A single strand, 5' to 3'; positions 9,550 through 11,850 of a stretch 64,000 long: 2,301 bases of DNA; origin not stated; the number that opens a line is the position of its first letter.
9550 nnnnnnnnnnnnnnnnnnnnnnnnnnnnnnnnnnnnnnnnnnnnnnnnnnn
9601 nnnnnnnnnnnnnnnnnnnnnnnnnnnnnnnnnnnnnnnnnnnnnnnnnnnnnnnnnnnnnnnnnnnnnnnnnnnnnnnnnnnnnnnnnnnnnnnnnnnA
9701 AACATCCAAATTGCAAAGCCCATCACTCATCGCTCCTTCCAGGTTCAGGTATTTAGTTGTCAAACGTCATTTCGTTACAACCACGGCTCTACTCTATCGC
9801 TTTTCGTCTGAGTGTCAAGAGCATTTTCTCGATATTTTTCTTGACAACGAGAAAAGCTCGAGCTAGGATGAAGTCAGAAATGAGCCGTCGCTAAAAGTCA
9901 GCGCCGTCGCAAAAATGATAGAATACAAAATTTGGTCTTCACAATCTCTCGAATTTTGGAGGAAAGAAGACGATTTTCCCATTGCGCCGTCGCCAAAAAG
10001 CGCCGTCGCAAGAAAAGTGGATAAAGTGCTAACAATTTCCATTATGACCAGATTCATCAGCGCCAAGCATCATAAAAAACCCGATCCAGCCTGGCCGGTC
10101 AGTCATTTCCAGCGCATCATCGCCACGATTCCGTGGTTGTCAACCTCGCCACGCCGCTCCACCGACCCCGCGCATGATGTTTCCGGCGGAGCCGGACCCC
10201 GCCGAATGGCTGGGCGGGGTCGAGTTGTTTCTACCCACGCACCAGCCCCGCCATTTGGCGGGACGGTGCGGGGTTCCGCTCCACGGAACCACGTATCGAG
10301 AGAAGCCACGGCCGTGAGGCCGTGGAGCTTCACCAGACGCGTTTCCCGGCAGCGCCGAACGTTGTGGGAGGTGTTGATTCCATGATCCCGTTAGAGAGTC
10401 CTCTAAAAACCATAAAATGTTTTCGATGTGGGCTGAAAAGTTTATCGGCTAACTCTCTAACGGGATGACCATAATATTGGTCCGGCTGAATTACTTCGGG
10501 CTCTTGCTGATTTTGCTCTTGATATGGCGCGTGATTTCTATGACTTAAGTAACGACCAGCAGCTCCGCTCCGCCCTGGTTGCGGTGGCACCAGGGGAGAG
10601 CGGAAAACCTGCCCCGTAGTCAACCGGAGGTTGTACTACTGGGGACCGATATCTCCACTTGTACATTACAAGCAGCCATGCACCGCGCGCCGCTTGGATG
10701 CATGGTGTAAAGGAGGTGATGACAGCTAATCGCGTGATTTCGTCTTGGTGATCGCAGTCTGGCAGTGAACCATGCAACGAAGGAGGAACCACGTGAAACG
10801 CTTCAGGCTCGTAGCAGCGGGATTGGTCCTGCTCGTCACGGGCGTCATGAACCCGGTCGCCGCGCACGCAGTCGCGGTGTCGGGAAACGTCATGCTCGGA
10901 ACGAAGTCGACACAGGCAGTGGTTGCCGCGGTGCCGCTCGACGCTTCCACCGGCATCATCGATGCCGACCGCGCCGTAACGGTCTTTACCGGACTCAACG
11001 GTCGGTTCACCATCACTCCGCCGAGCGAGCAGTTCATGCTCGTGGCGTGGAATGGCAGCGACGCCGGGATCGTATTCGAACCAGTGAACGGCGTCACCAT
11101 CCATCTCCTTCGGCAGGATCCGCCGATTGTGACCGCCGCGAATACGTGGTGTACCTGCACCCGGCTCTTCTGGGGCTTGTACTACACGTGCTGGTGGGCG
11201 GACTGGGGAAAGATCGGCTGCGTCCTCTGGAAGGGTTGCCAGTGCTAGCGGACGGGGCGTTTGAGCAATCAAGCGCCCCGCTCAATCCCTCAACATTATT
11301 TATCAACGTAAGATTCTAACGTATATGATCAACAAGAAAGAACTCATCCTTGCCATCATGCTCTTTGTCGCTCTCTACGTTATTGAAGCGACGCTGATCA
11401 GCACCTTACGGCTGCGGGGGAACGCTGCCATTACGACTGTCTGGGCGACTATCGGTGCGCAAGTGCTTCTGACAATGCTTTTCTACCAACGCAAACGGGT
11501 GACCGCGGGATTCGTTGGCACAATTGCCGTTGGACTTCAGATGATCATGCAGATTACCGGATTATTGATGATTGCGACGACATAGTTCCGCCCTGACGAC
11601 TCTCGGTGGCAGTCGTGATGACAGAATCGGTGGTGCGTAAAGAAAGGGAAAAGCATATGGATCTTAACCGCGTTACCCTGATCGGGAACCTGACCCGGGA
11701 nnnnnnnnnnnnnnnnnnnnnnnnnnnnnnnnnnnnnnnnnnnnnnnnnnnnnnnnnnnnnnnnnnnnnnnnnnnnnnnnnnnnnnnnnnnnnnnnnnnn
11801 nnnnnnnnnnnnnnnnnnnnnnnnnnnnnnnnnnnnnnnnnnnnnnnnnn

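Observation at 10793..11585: Secreted Cys/Trp-rich small protein plus small membrane peptide: bacteriocin/immunity-like pair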

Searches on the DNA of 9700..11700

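Call 7: search_rna_families(source=window, start=9700, end=11700, threshold=evalue, max_evalue=1)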
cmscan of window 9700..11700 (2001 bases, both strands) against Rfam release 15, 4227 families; matches with E-value up to 1: 1.
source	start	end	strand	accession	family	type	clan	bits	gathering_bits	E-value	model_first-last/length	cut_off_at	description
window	11254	11279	+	RF02353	BjrC68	Gene; sRNA;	-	17.2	39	0.26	48-73/82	no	Bradyrhizobiaceae sRNA BjrC68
